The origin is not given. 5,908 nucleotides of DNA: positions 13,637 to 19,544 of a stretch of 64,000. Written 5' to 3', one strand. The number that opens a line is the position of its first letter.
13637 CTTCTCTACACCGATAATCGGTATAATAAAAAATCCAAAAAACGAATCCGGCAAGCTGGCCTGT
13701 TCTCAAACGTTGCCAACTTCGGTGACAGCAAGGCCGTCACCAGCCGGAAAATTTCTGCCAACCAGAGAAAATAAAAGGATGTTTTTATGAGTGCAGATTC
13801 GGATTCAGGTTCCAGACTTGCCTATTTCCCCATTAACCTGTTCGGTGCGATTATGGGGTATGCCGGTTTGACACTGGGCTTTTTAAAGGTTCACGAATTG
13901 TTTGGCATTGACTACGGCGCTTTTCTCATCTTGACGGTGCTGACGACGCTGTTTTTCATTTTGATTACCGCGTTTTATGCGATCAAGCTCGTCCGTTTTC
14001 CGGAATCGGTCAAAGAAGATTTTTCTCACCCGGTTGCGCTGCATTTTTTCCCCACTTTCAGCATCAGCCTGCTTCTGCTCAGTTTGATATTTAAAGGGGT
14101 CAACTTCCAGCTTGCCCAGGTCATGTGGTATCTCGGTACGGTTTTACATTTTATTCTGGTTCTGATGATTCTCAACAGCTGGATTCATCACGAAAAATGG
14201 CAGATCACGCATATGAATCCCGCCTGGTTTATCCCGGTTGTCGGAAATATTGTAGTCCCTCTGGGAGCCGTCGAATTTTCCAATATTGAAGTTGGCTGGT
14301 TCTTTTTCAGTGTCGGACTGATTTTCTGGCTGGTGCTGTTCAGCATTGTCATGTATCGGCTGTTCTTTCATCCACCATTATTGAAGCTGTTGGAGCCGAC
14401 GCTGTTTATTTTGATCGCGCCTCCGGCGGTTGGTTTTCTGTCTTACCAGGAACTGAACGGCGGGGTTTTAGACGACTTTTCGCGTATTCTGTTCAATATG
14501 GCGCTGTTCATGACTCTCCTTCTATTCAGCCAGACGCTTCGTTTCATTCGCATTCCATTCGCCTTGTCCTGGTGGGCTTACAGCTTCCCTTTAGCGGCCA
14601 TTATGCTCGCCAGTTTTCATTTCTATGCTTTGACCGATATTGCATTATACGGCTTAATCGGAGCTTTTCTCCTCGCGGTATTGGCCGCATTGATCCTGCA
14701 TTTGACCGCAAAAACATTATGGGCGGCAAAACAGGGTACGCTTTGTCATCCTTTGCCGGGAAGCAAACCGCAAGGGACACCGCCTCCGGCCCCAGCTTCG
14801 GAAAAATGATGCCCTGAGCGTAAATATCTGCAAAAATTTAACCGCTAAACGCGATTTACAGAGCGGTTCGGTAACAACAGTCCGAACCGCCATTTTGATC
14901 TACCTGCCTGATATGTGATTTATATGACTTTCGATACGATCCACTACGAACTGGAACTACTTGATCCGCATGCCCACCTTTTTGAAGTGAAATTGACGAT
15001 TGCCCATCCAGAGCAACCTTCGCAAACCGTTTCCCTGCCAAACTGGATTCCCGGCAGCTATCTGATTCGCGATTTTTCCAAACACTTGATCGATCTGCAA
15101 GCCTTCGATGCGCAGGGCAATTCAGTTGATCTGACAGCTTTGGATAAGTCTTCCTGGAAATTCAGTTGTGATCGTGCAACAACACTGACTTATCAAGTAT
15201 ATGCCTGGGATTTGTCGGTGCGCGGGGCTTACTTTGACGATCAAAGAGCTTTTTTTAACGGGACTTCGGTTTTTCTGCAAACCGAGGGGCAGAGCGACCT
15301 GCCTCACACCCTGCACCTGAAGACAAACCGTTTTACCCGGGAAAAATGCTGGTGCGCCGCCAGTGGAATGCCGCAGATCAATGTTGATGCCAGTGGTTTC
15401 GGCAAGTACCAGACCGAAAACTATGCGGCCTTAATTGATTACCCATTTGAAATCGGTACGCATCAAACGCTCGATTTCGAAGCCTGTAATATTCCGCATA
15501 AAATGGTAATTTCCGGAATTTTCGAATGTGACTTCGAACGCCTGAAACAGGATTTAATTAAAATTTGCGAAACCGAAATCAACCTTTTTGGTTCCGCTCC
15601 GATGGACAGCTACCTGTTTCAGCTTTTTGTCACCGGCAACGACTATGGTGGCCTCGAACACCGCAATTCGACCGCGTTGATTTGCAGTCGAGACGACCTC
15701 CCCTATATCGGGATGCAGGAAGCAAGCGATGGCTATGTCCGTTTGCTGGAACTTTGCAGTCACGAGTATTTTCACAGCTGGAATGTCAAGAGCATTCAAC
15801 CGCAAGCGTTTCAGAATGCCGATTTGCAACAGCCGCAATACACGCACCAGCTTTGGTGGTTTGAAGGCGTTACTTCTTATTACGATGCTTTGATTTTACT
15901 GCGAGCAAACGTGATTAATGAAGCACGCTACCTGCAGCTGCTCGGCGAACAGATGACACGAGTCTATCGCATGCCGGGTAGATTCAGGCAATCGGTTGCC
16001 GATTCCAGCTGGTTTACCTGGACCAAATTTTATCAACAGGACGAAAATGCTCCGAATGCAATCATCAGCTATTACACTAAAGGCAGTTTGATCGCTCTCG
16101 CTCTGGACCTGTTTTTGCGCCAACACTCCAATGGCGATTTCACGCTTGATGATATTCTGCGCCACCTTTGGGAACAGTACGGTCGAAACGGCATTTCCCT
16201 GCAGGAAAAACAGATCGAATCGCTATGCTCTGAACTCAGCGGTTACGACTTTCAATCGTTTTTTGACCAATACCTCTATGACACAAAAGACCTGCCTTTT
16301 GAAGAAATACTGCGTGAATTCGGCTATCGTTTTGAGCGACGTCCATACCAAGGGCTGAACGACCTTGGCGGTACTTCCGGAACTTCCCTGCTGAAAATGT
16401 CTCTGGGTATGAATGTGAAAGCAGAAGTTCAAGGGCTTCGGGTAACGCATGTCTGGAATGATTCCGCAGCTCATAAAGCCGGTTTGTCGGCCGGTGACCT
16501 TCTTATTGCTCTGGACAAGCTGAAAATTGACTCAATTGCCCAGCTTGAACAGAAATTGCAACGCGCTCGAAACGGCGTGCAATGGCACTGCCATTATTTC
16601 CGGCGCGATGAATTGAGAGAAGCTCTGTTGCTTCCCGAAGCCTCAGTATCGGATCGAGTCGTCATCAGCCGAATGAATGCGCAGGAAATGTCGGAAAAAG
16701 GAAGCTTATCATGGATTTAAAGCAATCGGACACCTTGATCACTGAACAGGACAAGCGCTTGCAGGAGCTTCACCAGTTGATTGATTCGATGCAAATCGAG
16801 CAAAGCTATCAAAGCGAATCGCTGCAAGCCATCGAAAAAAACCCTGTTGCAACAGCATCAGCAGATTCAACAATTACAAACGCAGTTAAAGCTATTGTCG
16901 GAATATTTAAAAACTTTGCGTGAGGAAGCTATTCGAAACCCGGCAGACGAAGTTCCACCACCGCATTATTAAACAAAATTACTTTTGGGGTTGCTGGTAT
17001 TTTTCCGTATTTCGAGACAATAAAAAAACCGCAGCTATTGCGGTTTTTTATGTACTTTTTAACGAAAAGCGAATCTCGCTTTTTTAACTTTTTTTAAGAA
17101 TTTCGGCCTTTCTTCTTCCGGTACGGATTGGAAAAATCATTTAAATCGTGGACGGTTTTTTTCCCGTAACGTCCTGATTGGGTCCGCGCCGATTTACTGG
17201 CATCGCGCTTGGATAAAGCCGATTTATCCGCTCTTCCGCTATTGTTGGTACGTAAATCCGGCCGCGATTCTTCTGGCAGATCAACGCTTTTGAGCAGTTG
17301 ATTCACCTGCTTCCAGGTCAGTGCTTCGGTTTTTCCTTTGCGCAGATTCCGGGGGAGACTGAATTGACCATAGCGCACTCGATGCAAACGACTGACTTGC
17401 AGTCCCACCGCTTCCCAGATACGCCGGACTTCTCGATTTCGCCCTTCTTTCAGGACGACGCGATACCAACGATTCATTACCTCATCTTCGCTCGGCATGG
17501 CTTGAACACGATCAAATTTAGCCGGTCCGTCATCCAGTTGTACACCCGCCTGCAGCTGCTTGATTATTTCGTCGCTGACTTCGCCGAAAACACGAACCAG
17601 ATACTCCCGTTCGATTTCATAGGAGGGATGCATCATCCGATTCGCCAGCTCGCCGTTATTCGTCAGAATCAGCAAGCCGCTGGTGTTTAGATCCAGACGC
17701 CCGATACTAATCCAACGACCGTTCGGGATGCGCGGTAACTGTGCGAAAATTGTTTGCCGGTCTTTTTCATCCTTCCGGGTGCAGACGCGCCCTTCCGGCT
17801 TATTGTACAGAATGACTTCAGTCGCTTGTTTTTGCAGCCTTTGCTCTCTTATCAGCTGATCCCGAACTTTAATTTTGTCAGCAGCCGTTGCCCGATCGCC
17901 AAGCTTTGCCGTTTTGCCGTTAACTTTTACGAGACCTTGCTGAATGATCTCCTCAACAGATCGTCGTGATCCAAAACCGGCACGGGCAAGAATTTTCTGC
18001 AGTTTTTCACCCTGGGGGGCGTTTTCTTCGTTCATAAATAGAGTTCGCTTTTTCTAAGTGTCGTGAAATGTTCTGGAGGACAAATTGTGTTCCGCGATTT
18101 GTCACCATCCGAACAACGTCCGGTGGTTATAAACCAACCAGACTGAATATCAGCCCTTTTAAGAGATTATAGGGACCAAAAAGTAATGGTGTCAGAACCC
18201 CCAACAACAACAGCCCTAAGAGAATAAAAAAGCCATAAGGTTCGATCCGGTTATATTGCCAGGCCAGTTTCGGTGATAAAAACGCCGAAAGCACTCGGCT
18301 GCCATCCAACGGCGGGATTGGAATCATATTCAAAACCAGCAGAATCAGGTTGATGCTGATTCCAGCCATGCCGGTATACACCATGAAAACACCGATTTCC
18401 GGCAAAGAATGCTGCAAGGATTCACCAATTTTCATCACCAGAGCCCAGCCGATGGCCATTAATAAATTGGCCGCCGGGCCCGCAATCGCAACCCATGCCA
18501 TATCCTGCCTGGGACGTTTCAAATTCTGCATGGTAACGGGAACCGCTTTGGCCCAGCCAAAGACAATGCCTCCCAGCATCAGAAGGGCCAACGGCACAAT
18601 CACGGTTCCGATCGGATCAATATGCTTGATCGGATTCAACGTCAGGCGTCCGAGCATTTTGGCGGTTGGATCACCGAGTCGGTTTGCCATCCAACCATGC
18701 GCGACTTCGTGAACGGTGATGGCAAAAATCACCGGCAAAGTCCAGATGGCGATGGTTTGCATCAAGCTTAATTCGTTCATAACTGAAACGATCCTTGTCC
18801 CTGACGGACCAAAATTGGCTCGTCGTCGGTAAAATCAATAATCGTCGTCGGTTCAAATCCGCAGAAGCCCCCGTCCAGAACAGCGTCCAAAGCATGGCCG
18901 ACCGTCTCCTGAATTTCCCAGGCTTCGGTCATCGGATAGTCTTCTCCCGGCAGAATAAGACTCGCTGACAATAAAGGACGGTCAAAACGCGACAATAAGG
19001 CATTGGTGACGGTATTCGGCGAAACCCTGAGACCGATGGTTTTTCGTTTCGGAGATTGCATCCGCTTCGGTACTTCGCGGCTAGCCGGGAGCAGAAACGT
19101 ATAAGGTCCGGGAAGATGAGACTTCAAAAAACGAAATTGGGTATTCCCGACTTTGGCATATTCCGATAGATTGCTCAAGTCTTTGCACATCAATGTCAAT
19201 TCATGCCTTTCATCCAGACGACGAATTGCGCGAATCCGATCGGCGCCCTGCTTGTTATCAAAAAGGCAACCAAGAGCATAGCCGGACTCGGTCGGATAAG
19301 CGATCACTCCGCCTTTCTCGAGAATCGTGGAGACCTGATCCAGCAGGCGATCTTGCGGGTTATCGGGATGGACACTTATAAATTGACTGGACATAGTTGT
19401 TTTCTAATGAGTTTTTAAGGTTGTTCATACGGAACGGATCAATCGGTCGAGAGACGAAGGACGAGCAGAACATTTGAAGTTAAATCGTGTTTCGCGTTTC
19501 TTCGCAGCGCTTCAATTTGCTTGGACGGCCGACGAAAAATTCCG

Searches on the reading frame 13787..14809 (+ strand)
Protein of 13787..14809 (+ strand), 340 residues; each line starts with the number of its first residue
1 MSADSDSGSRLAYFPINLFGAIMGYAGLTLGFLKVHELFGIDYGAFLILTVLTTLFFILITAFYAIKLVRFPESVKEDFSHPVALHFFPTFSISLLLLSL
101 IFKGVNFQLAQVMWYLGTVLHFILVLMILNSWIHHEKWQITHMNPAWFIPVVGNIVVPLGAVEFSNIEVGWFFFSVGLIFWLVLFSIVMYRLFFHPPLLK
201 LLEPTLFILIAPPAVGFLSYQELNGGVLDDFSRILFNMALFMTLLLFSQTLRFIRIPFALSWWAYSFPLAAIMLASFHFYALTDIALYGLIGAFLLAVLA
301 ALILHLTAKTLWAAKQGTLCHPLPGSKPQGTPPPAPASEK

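Call 26: search_protein_families(library=pfam, proteins=[window:13787-14809:+])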
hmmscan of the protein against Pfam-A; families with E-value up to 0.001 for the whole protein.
window:13787-14809:+ (340 aa): 1 family
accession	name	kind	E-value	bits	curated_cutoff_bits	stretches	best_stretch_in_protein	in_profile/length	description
PF03595.22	SLAC1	-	4.5e-53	181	27.9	1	13-311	1-331/331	Voltage-dependent anion channel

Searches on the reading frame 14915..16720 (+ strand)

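Call 26: search_protein_families(library=pfam, proteins=[window:14915-16720:+])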
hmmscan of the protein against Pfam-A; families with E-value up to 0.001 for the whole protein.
window:14915-16720:+ (601 aa): 5 families
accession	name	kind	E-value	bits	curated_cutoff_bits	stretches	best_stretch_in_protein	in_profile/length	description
PF17899.6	Peptidase_M61_N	-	1.2e-49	169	23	1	10-181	1-167/168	Peptidase M61 N-terminal domain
PF05299.18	Peptidase_M61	-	2e-44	151.2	22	1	277-393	2-118/118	M61 glycyl aminopeptidase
PF13180.12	PDZ_2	-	1.9e-07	31.7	27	1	497-569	3-75/80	PDZ domain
PF00595.29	PDZ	-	3.8e-05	24.4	23.2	1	496-549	11-68/81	PDZ domain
PF17820.7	PDZ_6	-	7.9e-05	22.8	27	1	515-551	7-42/54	PDZ domain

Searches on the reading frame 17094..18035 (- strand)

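Call 26: search_protein_families(library=pfam, proteins=[window:17094-18035:-])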
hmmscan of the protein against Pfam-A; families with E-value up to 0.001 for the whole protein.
window:17094-18035:- (313 aa): 2 families
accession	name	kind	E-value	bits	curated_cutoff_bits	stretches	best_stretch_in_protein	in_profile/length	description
PF00849.27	PseudoU_synth_2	-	9.8e-23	81.5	26.8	1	74-206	2-149/152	RNA pseudouridylate synthase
PF01479.30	S4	-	1.3e-11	44.4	22.8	1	11-54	2-47/48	S4 domain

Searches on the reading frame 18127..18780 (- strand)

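Call 26: search_protein_families(library=pfam, proteins=[window:18127-18780:-])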
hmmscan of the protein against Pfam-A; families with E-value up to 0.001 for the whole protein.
window:18127-18780:- (217 aa): 1 family
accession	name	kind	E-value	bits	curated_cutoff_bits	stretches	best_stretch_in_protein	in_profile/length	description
PF02163.28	Peptidase_M50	-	3.2e-14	53.2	27.2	2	16-116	5-100/221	Peptidase family M50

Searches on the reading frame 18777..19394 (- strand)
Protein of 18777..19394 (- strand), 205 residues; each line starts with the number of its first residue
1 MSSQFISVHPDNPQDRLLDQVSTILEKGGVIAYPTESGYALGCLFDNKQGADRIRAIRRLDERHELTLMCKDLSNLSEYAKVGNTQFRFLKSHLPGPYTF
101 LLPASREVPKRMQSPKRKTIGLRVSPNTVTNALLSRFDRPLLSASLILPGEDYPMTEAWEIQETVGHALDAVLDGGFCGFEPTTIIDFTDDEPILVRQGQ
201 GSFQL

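Call 26: search_protein_families(library=pfam, proteins=[window:18777-19394:-])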
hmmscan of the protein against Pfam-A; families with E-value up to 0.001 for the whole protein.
window:18777-19394:- (205 aa): 1 family
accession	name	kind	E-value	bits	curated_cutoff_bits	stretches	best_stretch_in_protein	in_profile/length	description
PF01300.24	Sua5_yciO_yrdC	-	1.3e-45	155.5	25.1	1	24-199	2-178/178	Telomere recombination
